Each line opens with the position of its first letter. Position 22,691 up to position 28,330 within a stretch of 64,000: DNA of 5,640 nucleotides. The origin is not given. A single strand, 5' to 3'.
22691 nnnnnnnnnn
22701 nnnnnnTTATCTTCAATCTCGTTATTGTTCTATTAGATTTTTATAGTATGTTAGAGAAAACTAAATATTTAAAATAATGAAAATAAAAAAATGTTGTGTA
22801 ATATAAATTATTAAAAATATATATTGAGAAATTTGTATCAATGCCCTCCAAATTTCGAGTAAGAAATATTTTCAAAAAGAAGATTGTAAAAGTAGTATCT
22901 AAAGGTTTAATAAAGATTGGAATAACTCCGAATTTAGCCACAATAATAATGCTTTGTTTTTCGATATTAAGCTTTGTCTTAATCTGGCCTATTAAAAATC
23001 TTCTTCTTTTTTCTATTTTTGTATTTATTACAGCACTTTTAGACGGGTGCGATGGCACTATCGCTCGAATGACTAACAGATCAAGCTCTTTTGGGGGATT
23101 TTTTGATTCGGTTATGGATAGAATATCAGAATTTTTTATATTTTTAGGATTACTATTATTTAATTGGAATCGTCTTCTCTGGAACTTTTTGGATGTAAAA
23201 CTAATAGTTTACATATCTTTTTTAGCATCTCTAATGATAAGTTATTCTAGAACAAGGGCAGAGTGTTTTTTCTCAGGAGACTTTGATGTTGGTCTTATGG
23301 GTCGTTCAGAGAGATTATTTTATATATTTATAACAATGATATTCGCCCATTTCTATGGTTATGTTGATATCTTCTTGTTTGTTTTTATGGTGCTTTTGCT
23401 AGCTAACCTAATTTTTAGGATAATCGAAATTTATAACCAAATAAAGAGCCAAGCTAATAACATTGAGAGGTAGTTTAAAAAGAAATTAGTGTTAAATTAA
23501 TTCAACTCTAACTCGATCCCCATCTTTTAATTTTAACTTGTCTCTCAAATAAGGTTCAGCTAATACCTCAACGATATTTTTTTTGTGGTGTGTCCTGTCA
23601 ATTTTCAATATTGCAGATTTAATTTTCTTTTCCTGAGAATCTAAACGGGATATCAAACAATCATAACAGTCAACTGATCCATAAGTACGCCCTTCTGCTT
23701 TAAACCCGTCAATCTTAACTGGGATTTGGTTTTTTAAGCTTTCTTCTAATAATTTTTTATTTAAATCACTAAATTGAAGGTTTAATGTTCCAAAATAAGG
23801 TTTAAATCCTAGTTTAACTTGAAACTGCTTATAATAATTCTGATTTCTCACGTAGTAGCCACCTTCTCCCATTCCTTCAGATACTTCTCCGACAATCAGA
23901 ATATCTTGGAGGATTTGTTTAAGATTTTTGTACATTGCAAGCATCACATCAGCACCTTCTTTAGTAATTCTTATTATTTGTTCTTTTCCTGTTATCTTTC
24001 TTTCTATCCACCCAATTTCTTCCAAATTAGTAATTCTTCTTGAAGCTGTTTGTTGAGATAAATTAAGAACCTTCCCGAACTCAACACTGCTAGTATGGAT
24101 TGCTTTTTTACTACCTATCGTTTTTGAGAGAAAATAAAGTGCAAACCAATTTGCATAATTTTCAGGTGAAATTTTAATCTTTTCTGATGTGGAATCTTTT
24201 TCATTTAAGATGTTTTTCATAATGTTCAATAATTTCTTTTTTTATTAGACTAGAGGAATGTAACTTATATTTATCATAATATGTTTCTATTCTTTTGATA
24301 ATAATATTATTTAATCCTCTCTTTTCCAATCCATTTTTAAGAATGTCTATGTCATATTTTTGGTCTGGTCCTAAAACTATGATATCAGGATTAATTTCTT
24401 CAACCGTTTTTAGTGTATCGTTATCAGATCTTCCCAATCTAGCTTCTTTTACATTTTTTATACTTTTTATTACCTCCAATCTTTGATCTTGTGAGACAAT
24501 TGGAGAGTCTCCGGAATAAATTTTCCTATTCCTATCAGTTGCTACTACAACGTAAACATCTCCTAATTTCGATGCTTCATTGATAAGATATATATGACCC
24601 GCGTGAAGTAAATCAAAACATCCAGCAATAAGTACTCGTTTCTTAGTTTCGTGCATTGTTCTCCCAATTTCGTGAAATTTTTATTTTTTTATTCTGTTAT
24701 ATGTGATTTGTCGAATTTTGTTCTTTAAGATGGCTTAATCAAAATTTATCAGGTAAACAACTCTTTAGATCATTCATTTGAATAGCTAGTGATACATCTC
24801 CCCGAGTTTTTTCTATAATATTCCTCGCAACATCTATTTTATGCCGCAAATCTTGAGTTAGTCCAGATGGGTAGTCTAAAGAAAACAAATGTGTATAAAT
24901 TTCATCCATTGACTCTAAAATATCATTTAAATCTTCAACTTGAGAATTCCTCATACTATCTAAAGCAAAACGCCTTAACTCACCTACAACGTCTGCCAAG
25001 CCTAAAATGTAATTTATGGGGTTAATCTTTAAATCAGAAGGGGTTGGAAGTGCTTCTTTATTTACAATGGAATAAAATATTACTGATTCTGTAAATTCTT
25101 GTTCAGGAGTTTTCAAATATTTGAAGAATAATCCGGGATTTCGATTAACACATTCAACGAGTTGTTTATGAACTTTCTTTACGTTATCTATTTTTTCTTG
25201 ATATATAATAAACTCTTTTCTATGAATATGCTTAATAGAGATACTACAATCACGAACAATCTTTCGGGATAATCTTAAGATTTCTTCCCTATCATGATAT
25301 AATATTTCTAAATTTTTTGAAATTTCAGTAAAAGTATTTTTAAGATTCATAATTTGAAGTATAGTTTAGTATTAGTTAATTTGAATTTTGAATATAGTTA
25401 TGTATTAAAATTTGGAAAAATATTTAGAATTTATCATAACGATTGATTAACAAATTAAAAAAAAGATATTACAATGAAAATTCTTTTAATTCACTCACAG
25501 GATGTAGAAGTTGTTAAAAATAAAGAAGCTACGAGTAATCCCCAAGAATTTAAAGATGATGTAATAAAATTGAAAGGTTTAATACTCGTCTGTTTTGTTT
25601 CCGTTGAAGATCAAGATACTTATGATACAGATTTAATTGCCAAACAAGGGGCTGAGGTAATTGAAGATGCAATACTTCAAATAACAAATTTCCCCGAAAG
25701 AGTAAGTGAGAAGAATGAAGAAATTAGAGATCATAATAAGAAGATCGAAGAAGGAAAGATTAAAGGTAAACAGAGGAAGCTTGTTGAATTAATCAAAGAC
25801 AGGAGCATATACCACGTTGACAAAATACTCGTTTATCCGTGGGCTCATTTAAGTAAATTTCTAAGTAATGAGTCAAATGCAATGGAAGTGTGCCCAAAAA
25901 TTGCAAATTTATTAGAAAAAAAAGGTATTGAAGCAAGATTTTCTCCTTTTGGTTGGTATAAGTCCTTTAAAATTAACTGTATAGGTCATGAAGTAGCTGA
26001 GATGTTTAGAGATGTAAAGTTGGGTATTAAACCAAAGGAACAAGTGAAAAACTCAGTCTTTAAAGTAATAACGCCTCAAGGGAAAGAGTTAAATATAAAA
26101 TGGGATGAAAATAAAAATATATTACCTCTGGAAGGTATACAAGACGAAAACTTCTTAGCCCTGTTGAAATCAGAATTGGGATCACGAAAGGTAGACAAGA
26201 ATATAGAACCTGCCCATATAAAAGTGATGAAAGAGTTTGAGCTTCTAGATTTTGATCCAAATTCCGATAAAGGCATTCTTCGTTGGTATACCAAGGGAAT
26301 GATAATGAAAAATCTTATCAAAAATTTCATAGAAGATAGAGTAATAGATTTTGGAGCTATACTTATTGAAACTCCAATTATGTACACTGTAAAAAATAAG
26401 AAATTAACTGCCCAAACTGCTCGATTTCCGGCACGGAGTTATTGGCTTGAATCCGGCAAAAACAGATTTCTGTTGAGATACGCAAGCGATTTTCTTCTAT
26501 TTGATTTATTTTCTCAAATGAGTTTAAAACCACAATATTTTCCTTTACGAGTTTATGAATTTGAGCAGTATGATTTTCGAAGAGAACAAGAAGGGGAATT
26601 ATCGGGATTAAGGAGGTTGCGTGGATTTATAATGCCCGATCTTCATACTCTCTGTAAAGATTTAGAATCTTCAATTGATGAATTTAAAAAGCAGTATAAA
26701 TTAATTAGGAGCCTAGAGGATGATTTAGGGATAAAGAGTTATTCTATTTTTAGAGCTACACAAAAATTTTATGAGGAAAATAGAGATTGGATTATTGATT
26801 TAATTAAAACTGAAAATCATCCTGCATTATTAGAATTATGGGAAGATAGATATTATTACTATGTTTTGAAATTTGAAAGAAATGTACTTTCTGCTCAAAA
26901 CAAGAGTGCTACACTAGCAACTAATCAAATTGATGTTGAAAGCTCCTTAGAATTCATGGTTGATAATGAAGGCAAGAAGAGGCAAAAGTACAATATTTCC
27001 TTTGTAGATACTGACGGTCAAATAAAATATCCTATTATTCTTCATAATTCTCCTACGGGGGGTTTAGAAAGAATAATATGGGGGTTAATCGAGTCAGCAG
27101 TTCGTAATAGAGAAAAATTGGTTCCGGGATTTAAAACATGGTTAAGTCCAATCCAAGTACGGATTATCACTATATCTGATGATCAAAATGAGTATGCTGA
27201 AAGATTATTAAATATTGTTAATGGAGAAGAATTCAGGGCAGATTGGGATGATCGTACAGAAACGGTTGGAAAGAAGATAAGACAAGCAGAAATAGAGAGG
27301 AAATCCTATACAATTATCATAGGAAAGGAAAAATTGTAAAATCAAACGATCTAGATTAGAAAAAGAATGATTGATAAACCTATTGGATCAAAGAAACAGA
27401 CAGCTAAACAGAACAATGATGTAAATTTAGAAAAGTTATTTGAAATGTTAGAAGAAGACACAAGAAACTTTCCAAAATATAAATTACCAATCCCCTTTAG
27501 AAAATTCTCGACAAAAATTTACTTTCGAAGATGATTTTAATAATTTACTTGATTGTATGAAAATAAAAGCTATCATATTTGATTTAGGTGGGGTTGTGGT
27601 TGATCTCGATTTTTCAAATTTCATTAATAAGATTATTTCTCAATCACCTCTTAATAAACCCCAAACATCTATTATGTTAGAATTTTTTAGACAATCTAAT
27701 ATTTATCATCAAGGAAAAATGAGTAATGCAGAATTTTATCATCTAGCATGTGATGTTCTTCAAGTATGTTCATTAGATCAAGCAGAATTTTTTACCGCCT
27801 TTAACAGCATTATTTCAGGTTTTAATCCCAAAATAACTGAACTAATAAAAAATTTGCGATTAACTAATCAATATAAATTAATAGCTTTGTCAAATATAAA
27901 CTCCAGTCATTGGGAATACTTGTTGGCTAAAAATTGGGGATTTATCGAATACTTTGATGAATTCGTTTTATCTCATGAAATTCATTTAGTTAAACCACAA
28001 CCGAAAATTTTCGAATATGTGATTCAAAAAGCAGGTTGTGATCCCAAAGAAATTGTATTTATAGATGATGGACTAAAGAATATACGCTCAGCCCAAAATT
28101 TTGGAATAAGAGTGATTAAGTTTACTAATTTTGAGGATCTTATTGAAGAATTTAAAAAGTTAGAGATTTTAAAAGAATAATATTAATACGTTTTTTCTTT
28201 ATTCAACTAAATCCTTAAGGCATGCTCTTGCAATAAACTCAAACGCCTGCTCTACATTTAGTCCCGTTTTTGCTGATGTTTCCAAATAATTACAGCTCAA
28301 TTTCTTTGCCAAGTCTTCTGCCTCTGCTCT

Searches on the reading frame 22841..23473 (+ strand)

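Call 37: search_protein_families(library=pfam, proteins=[window:22841-23473:+], max_evalue=0.001)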
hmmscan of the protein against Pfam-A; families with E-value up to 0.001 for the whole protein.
window:22841-23473:+ (210 aa): 1 family
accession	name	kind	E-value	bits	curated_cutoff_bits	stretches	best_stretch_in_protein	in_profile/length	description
PF01066.26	CDP-OH_P_transf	-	3.4e-13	50.7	22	1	29-184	3-141/152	CDP-alcohol phosphatidyltransferase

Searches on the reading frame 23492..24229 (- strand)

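Call 37: search_protein_families(library=pfam, proteins=[window:23492-24229:-], max_evalue=0.001)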
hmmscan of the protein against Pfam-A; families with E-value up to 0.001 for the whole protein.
window:23492-24229:- (245 aa): 5 families
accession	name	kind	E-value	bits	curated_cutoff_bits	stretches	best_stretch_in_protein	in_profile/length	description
PF01982.22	CTP-dep_RFKase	-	3.7e-36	124.2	25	1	116-243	1-120/121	Domain of unknown function DUF120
PF01047.28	MarR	-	2.9e-05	24.3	24.6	1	47-78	21-50/59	MarR family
PF22665.2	DUF6293_C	-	0.0001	23.1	27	1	59-98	61-100/101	DUF6293 C-terminal winged helix domain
PF25213.1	HVO_A0261_N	-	0.00036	20.8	35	1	54-99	33-74/86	HVO_A0261 N-terminal domain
PF12802.13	MarR_2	-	0.0005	20.6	27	1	46-78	21-53/61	MarR family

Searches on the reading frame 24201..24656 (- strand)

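Call 37: search_protein_families(library=pfam, proteins=[window:24201-24656:-], max_evalue=0.001)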
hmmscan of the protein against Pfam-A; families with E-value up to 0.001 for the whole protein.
window:24201-24656:- (151 aa): 1 family
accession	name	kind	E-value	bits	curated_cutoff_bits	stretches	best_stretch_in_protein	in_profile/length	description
PF01467.32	CTP_transf_like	-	2e-18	67.3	21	1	10-140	2-132/133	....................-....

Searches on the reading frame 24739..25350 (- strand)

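Call 37: search_protein_families(library=pfam, proteins=[window:24739-25350:-], max_evalue=0.001)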
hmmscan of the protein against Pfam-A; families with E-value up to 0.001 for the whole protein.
window:24739-25350:- (203 aa): 1 family
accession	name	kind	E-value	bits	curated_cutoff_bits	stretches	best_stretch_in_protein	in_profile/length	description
PF01997.21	Translin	-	1.7e-12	48.2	25.9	1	72-181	67-193/205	Translin family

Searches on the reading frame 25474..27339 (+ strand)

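Call 37: search_protein_families(library=pfam, proteins=[window:25474-27339:+], max_evalue=0.001)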
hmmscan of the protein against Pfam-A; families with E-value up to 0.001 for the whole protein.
window:25474-27339:+ (621 aa): 3 families
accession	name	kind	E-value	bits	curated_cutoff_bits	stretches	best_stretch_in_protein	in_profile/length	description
PF08915.16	tRNA-Thr_ED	-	4.9e-26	91.9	30.2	2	108-180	64-136/137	Archaea-specific editing domain of threonyl-tRNA synthetase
PF00587.30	tRNA-synt_2b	-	9.1e-15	55.6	29.3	1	323-540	1-177/179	tRNA synthetase class II core domain (G, H, P, S and T)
PF03129.25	HGTP_anticodon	-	3.5e-10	40.3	21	1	561-621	1-64/94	Anticodon binding domain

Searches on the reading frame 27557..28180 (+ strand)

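Call 37: search_protein_families(library=pfam, proteins=[window:27557-28180:+], max_evalue=0.001)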
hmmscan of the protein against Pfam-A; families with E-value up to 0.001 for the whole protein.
window:27557-28180:+ (207 aa): 3 families
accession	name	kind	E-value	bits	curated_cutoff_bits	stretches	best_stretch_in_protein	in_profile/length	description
PF00702.32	Hydrolase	-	7.7e-18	66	26.4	1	3-183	1-191/191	haloacid dehalogenase-like hydrolase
PF13419.12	HAD_2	-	7.4e-14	52.7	23.8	1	6-187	1-176/178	Haloacid dehalogenase-like hydrolase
PF13242.12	Hydrolase_like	-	0.00013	22.3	22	1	146-187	4-46/75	HAD-hyrolase-like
